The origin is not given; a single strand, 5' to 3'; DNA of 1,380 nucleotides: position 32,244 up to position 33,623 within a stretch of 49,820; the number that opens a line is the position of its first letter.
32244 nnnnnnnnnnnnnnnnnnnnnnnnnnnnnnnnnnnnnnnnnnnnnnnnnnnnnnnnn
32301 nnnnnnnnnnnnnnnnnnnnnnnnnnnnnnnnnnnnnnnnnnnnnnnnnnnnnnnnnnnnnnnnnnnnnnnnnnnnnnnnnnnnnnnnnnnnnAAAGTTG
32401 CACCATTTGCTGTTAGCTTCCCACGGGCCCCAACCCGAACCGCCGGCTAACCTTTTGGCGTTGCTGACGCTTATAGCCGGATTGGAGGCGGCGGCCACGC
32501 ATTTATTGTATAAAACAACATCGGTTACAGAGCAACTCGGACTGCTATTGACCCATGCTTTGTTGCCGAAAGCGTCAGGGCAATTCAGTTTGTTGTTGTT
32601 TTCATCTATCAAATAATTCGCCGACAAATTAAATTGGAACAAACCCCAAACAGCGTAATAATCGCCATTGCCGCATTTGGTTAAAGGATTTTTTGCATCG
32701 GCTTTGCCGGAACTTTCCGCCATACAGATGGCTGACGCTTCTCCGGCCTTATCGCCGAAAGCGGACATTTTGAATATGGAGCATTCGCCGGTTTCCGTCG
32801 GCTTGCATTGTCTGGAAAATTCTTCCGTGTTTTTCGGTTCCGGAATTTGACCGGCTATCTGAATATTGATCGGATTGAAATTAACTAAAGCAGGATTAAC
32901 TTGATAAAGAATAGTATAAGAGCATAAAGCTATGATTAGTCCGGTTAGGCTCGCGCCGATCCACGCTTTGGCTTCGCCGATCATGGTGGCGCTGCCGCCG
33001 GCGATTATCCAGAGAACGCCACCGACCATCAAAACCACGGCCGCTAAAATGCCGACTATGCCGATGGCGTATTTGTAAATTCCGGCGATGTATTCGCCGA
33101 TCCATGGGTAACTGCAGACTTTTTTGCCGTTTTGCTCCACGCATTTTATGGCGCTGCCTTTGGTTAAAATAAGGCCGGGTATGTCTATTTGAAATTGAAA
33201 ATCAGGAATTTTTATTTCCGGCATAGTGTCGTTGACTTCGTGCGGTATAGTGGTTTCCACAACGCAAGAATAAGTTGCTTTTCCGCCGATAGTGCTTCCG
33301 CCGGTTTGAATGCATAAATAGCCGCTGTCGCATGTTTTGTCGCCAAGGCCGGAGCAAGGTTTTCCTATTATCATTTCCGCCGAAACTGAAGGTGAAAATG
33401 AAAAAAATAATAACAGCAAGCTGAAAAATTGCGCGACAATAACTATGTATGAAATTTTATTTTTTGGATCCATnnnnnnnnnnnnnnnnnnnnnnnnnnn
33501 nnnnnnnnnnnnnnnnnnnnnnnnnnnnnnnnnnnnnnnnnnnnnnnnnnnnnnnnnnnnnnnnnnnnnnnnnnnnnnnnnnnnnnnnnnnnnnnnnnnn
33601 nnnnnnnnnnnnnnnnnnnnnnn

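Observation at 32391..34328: Tandem paralogs: one conserved T4SS-pilin-like membrane hairpin carrying two different cysteine-rich heads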

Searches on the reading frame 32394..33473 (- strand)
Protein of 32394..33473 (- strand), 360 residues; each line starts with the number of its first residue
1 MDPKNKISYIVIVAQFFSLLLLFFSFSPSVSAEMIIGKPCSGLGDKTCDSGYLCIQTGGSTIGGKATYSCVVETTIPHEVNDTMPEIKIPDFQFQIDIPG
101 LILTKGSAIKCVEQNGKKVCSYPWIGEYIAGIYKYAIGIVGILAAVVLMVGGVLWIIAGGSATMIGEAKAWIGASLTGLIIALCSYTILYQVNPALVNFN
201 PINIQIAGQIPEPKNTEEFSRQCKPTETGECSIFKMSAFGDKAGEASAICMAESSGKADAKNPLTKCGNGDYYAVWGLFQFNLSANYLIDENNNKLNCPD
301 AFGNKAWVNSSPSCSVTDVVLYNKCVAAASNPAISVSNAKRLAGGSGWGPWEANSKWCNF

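Call 4: search_protein_families(library=pfam, proteins=[window:32394-33473:-], max_evalue=1)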
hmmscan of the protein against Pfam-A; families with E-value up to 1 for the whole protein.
window:32394-33473:- (360 aa): 5 families
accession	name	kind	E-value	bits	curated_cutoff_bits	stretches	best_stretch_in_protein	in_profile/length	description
PF18895.5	T4SS_pilin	-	5.9e-05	23.5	26.6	1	124-189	4-68/71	Type IV secretion system pilin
PF18896.5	SLT_3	-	0.0016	19.3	27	1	240-292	11-60/89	Lysozyme like domain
PF07137.17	VDE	-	0.13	12.2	25.7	0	237-327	15-69/242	VDE lipocalin domain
PF01414.25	DSL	-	0.33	11.7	24.2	0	110-128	25-42/46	Delta serrate ligand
PF08089.16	Toxin_20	-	0.49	11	25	1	37-54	14-31/39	Huwentoxin-II family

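Call 5: search_protein_families(library=ncbifam, proteins=[window:32394-33473:-], max_evalue=1)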
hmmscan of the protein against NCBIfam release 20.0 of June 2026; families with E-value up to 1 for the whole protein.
window:32394-33473:- (360 aa): 1 family
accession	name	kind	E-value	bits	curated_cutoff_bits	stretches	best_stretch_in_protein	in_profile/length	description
NF038050.1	NrtS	subfamily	0.77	9.7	25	0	146-179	5-40/56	nitrate/nitrite transporter NrtS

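Call 12: find_homologous_proteins(query=window:32394-33473:-)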
Query window:32394-33473:- (360 aa): 438 proteins with E <= 0.001 among 4685 candidates; the best 120 are listed.
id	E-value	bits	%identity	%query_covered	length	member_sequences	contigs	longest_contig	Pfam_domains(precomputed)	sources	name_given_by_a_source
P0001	7.4e-216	735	89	100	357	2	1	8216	-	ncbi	-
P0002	5.0e-194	663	78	99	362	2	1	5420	PF18895.6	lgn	-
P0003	3.5e-165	568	74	90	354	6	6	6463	-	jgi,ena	-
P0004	2.7e-150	519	81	77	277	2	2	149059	-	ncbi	ncbi:MAG: pilin [Patescibacteria group bacterium]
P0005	1.2e-145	504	76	81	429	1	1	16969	PF18895.6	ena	-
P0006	2.1e-142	493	74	81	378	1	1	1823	PF18895.6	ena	-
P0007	2.0e-141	490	67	96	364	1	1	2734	-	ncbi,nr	ncbi:MAG: pilin [bacterium]|nr:pilin [bacterium]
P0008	2.5e-134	466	73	79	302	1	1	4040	-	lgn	-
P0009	1.2e-129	451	68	81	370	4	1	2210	-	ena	-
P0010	2.2e-126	440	58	97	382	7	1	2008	-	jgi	-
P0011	6.3e-124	432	69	78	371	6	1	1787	-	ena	-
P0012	6.2e-117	409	67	77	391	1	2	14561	PF18896.6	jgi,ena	-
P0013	1.1e-101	359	61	77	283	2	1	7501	PF18895.6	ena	-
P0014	6.1e-98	347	60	74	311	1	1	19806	PF18895.6,PF18896.6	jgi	-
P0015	9.2e-96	339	61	75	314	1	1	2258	PF18896.6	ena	-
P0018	1.0e-89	320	52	84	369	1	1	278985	PF18895.6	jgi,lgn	jgi:hypothetical protein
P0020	5.8e-89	317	53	79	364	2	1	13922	PF18895.6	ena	-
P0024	5.7e-87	310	56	79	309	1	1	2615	PF18896.6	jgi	jgi:hypothetical protein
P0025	6.5e-87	310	49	84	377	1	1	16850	PF18895.6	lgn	-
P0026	1.2e-86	309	54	78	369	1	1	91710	PF18895.6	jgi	jgi:hypothetical protein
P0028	1.8e-86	309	55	77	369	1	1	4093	PF18895.6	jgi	jgi:hypothetical protein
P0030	8.1e-86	307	53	78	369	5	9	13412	PF18895.6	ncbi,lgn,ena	-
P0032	1.8e-85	306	54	77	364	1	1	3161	PF18895.6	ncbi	ncbi:MAG: hypothetical protein ACYC40_04410 [Patescibacteria group bacterium]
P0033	1.0e-83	300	52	77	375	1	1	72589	PF18895.6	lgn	-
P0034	2.3e-83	299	52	77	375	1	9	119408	PF18895.6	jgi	jgi:hypothetical protein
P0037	2.2e-82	295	54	77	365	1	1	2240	PF18895.6,PF18896.6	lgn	-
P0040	2.6e-81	292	52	78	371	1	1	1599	PF18895.6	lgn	-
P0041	2.8e-80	288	52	78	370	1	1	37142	PF18895.6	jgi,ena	jgi:hypothetical protein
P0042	2.4e-77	279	47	75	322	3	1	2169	PF18896.6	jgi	jgi:hypothetical protein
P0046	5.1e-75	271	49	77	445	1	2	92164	PF18895.6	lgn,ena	-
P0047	4.7e-73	265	52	71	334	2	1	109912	PF18895.6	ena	-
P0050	1.0e-65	241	43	78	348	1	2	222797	PF18895.6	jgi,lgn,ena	-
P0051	5.8e-64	235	41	79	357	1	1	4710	PF18895.6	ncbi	-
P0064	6.9e-57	212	40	77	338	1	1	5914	PF18895.6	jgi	jgi:hypothetical protein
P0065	1.5e-56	210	53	56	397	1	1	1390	PF18895.6,PF01464.26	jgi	-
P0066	2.0e-56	210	74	38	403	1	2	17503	PF18895.6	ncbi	ncbi:MAG: pilin [bacterium]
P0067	2.1e-56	210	53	56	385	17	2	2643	PF18895.6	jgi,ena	-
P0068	3.1e-56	209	51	59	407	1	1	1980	PF18895.6,PF01464.26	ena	-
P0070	3.0e-55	206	52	56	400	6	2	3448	PF18895.6,PF01464.26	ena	-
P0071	3.3e-55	206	53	56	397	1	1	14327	PF18895.6,PF01464.26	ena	-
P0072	4.7e-55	205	67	40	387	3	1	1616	PF06725.18,PF18895.6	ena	-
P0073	7.4e-55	205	39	77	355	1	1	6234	PF18895.6,PF18896.6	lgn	-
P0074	2.6e-54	203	52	56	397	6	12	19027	PF18895.6,PF01464.26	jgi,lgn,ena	-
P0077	2.8e-53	200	65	40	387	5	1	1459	PF06725.18,PF18895.6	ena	-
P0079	1.5e-51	194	36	78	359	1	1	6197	PF18895.6,PF18896.6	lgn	-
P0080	3.0e-51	193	52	55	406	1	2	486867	PF01464.26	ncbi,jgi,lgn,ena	-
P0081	1.6e-50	191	73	34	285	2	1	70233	PF18895.6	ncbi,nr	ncbi:MAG: hypothetical protein PHF50_01430 [Patescibacteria group bacterium]|nr:hypothetical protein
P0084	3.3e-48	183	59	43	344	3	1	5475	PF18895.6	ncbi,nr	ncbi:pilin, partial [Patescibacteria group bacterium]|nr:pilin [Patescibacteria group bacterium]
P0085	3.4e-48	183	44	71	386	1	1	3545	PF18895.6,PF01464.26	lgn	-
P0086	6.6e-48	182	65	38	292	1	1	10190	PF18895.6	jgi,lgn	jgi:hypothetical protein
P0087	1.0e-47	181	55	54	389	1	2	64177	PF18895.6,PF01464.26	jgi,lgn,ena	-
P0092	1.9e-46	177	55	50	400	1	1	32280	PF18895.6,PF01464.26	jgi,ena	-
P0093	2.2e-46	177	43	64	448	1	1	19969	PF18895.6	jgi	jgi:hypothetical protein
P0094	2.6e-46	177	68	36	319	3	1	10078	PF18895.6,PF01510.31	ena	-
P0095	4.2e-45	173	38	39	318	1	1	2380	PF18895.6,PF18896.6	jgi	jgi:hypothetical protein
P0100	1.3e-43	168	62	37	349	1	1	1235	PF18895.6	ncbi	-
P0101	1.4e-43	168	63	37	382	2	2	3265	PF06725.18,PF18895.6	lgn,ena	-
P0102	3.6e-43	166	46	61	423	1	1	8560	PF18895.6,PF01464.26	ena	-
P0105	5.6e-42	162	63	35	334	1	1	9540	PF18895.6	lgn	-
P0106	6.4e-42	162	60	38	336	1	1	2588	PF18895.6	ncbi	ncbi:MAG: pilin [Patescibacteria group bacterium]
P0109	2.1e-41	161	56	40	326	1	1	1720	PF06725.18,PF18895.6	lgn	-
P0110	2.1e-41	161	57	41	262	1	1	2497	PF18895.6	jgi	-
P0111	5.8e-41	159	42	40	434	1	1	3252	PF18895.6,PF18896.6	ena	-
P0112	8.6e-41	159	57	41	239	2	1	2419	PF18895.6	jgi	-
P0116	4.5e-40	156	63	34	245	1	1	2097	PF18895.6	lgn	-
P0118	8.0e-40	155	57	42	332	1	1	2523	PF18895.6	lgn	-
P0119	8.1e-40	155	64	35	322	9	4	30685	PF02557.23,PF18895.6,PF01427.23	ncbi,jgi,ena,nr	ncbi:MAG: D-alanyl-D-alanine carboxypeptidase family protein [Patescibacteria group bacterium]|nr:D-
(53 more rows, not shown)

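Call 13: search_solved_structures(query=window:32394-33473:-, max_evalue=10)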
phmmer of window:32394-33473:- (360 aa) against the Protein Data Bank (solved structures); distinct sequences matched with E-value up to 10: 0.

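Call 23: find_encoding_contigs(protein=P0080, flank=10000, max_places=2)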
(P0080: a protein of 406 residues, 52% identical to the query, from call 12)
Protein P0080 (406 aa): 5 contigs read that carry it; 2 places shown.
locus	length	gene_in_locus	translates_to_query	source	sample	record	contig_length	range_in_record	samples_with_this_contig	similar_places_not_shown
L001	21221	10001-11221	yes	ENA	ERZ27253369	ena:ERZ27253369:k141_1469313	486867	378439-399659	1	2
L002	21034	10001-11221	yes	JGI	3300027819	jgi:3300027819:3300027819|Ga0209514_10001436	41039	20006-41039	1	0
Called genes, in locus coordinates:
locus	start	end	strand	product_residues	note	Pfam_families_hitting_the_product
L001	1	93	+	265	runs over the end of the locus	-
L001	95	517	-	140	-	PF00892:EamA (weak)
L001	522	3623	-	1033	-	PF00133:tRNA-synt_1, PF01406:tRNA-synt_1e (faint), PF09334:tRNA-synt_1g, PF01725:Ham1p_like (weak), PF13603:tRNA-synt_1_2, PF00133:tRNA-synt_1, PF08264:Anticodon_1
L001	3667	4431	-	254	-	PF03372:Exo_endo_phos, PF14529:Exo_endo_phos_2 (weak)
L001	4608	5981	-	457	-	PF02784:Orn_Arg_deC_N, PF00278:Orn_DAP_Arg_deC (weak)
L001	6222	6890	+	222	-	PF13462:Thioredoxin_4, PF01323:DSBA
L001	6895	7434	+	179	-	PF01558:POR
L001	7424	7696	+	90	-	PF13187:Fer4_9 (faint), PF13484:Fer4_16 (faint), PF14697:Fer4_21 (faint), PF13183:Fer4_8 (faint), PF12797:Fer4_2 (faint), PF12838:Fer4_7, PF00037:Fer4 (weak), PF12837:Fer4_6 (weak), +1 more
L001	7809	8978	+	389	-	PF01855:POR_N, PF17147:PFOR_II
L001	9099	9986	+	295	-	-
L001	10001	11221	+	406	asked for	PF01464:SLT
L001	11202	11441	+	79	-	-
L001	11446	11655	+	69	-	-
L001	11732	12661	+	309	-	PF02775:TPP_enzyme_C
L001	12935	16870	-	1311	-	PF04997:RNA_pol_Rpb1_1, PF00623:RNA_pol_Rpb1_2, PF04983:RNA_pol_Rpb1_3, PF05000:RNA_pol_Rpb1_4, PF04998:RNA_pol_Rpb1_5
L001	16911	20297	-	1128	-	PF04563:RNA_pol_Rpb2_1, PF04561:RNA_pol_Rpb2_2, PF04565:RNA_pol_Rpb2_3, PF10385:RNA_pol_Rpb2_45, PF00562:RNA_pol_Rpb2_6, PF04560:RNA_pol_Rpb2_7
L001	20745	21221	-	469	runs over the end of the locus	PF08245:Mur_ligase_M, PF02875:Mur_ligase_C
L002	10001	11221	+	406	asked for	PF01464:SLT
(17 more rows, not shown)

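Call 24: find_encoding_contigs(protein=P0050, flank=10000, max_places=2)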
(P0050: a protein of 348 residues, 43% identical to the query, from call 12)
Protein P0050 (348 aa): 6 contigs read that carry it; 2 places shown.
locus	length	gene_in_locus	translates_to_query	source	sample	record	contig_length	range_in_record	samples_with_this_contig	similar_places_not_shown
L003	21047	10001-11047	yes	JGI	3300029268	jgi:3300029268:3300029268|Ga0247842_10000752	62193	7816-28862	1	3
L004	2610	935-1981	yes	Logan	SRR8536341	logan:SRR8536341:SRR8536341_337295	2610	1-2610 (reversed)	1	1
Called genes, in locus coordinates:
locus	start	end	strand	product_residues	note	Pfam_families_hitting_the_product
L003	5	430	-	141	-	PF00892:EamA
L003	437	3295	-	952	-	PF00133:tRNA-synt_1, PF09334:tRNA-synt_1g, PF13603:tRNA-synt_1_2, PF00293:NUDIX, PF00133:tRNA-synt_1, PF08264:Anticodon_1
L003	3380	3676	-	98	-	-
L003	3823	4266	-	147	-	PF13298:LigD_N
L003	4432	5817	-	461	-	PF02784:Orn_Arg_deC_N, PF00278:Orn_DAP_Arg_deC (weak)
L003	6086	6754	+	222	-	PF13462:Thioredoxin_4, PF01323:DSBA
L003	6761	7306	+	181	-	PF01558:POR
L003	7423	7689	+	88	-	PF13187:Fer4_9 (faint), PF13183:Fer4_8 (faint), PF13484:Fer4_16 (faint), PF12797:Fer4_2 (faint), PF12837:Fer4_6 (faint), PF14697:Fer4_21 (weak), PF12838:Fer4_7, PF00037:Fer4 (weak), +2 more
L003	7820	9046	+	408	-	PF01855:POR_N, PF17147:PFOR_II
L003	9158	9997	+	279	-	-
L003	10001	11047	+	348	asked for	PF18895:T4SS_pilin (faint)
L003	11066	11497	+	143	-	-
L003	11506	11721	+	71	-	-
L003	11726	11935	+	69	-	-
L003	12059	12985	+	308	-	PF02775:TPP_enzyme_C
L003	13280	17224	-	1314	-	PF04997:RNA_pol_Rpb1_1, PF00623:RNA_pol_Rpb1_2, PF04983:RNA_pol_Rpb1_3, PF05000:RNA_pol_Rpb1_4, PF04998:RNA_pol_Rpb1_5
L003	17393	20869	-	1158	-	PF04563:RNA_pol_Rpb2_1, PF04561:RNA_pol_Rpb2_2, PF04565:RNA_pol_Rpb2_3, PF10385:RNA_pol_Rpb2_45, PF00562:RNA_pol_Rpb2_6, PF04560:RNA_pol_Rpb2_7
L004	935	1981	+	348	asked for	PF18895:T4SS_pilin (faint)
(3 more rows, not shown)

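Call 25: find_encoding_contigs(protein=P0004, flank=10000, max_places=2)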
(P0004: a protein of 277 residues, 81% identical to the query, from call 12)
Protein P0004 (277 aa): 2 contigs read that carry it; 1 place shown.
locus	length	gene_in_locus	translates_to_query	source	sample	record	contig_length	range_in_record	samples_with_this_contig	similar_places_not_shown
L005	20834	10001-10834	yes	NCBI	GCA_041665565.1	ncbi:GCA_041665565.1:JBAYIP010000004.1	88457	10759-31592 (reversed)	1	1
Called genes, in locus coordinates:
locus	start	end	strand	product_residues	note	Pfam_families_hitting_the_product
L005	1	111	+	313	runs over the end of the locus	-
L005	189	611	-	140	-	-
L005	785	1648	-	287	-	PF08282:Hydrolase_3 (faint)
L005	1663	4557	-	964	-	PF00133:tRNA-synt_1, PF01406:tRNA-synt_1e (faint), PF09334:tRNA-synt_1g, PF13603:tRNA-synt_1_2, PF00293:NUDIX, PF00133:tRNA-synt_1, PF08264:Anticodon_1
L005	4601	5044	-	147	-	PF13298:LigD_N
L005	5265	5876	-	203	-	PF01862:PvlArgDC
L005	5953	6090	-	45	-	-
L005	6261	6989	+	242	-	PF13462:Thioredoxin_4, PF01323:DSBA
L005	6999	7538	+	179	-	PF01558:POR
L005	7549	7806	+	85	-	PF13534:Fer4_17 (faint), PF12837:Fer4_6 (weak), PF13237:Fer4_10 (weak), PF00037:Fer4 (weak), PF14697:Fer4_21 (weak), PF12838:Fer4_7, PF13187:Fer4_9 (weak), PF00037:Fer4 (weak), +5 more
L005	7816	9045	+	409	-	PF01855:POR_N, PF17147:PFOR_II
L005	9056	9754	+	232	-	PF18895:T4SS_pilin (weak)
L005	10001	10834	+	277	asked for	-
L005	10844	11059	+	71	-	-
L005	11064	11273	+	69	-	-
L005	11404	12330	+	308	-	PF02775:TPP_enzyme_C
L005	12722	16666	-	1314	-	PF04997:RNA_pol_Rpb1_1, PF00623:RNA_pol_Rpb1_2, PF04983:RNA_pol_Rpb1_3, PF05000:RNA_pol_Rpb1_4, PF04998:RNA_pol_Rpb1_5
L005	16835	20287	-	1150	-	PF04563:RNA_pol_Rpb2_1, PF04561:RNA_pol_Rpb2_2, PF04565:RNA_pol_Rpb2_3, PF10385:RNA_pol_Rpb2_45, PF00562:RNA_pol_Rpb2_6, PF04560:RNA_pol_Rpb2_7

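Call 36: predict_structure(alignment_id=A1)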
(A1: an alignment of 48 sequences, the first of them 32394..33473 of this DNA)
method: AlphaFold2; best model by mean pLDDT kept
length: 360 residues; sequences in the alignment: 48
mean_pLDDT: 79.5   pTM: 0.46
mean pLDDT of the five models: 79.5, 76.2, 76.1, 75.8, 73.3
residues with pLDDT >= 90: 106; 70-90: 173; 50-70: 58; < 50: 23
segments of 3 or more residues with pLDDT < 50: 26-33, 76-85, 207-209
pLDDT, mean of each block of 10 residues (from residue 1): 67 82 52 63 80 78 76 55 48 63 67 65 77 84 89 86 86 88 86 76 59 70 89 93 92 92 91 95 95 96 88 91 97 94 78 74
secondary structure, 60 per line:
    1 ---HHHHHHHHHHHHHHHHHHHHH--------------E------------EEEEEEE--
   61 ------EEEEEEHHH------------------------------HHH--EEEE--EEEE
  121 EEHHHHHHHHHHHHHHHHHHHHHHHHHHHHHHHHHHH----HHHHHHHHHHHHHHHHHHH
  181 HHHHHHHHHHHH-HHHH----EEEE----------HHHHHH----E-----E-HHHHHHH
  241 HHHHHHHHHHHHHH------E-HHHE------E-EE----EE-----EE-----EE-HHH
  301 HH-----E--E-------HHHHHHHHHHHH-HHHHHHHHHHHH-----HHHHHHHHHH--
elements in order: H4-24 E52-58 E67-72 E111-114 E117-122 H123-157 H162-192 H194-197 E202-205 H216-221 H234-254 H298-302 H319-330 H332-343 H349-358

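Call 39: find_related_loci(query=A1, collection=genome_contigs, flank=10000)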
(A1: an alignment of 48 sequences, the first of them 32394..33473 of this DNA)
Query A1 (360 aa) in genome_contigs; peptide patterns used: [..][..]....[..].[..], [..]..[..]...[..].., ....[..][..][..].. (x = any residue, [..] = any of these).
376 stretches matched a pattern; 193 encode a relative of the query (tblastn E <= 1e-3); the best 80 are kept; 80 distinct loci.
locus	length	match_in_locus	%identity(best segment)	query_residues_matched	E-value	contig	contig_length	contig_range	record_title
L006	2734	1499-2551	67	16-360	5e-151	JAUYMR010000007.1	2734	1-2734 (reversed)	MAG: bacterium isolate C24_metabat.bin.93 C24_k141_150861, whole genome shotgun sequence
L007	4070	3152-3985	53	82-360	3e-88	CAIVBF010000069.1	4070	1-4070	uncultured bacterium isolate MJ-2014-D6_bin-244 genome assembly, contig: bin-244:069/170, whole genome shotgun sequence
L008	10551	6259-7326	44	45-358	6e-84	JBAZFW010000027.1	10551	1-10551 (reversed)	MAG: Patescibacteria group bacterium isolate SO_2017_LW3_29 NODE_19640_length_10551_cov_3.592383_LW162_2017, whole genom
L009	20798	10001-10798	52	93-360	2e-81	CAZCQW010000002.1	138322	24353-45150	MAG TPA_asm: uncultured Gammaproteobacteria bacterium isolate SRP285395_co1_539 genome assembly, contig: NODE_85_length_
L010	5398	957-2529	55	1-230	1e-63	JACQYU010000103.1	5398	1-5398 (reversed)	MAG: Candidatus Falkowbacteria bacterium isolate NC_groundwater_1549_Pr4_S-0.65um_40_6 SR1-18-Sp65_coassembly_scaffold_7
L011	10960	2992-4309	74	68-212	5e-59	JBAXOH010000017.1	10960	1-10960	MAG: bacterium isolate ELA500 MAG500_17, whole genome shotgun sequence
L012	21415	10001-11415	56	33-212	7e-56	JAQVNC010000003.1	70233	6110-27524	MAG: Patescibacteria group bacterium isolate STF1_148 NODE_681_length_70233_cov_6.097082_Sandtown_F1, whole genome shotg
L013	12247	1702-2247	57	79-253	2e-52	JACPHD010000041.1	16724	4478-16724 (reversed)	MAG: Parcubacteria group bacterium isolate NC_groundwater_405_Ag_B-0.1um_41_14 GD18-4_B1_scaffold_1726743, whole genome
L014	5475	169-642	59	77-232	4e-50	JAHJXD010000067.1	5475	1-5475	MAG: Patescibacteria group bacterium isolate UML_A.mb.15 UML_A.mb.15_k141_132932, whole genome shotgun sequence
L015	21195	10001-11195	62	80-210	7e-45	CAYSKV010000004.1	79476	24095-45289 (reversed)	MAG TPA_asm: uncultured Gammaproteobacteria bacterium isolate binchicken_co154_6 genome assembly, contig: NODE_272_lengt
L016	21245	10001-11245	59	78-215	2e-44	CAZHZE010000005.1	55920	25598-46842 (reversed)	MAG TPA_asm: uncultured Gammaproteobacteria bacterium isolate SRP263991_co7_529 genome assembly, contig: NODE_525_length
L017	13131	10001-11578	65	80-269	4e-44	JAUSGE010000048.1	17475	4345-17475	MAG: bacterium isolate E14_metabat.bin.105 E14_k141_1827561, whole genome shotgun sequence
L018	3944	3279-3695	60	76-213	9e-42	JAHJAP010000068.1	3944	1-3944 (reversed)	MAG: Patescibacteria group bacterium isolate Modern_marine.mb.217 Modern_marine.mb.217_k141_1157075, whole genome shotgu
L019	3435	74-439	63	84-204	1e-40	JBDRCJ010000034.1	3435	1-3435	MAG: Patescibacteria group bacterium isolate MEGAHIT-group-1.177 k141_2785911, whole genome shotgun sequence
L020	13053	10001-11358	59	83-274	4e-40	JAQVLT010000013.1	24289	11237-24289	MAG: Patescibacteria group bacterium isolate STF1_116 NODE_4771_length_24289_cov_4.682849_Sandtown_F1, whole genome shot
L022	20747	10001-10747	36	91-360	6e-40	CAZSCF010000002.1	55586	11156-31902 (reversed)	MAG TPA_asm: uncultured Bdellovibrionales bacterium isolate SRP263991_co4_514 genome assembly, contig: NODE_473_length_5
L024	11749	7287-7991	36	127-360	5e-39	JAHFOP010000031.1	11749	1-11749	MAG: Candidatus Moraniibacteriota bacterium isolate nzgw506 NODE_3264_length_11750_cov_2.886921, whole genome shotgun se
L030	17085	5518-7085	30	12-360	2e-34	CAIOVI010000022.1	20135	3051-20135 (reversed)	uncultured bacterium isolate MJ110830A_bin-153 genome assembly, contig: bin-153:22/63, whole genome shotgun sequence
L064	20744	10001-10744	33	129-360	9e-29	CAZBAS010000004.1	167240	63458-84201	MAG TPA_asm: uncultured Candidatus Saccharibacteria bacterium isolate SRP278252_co1_116 genome assembly, contig: NODE_73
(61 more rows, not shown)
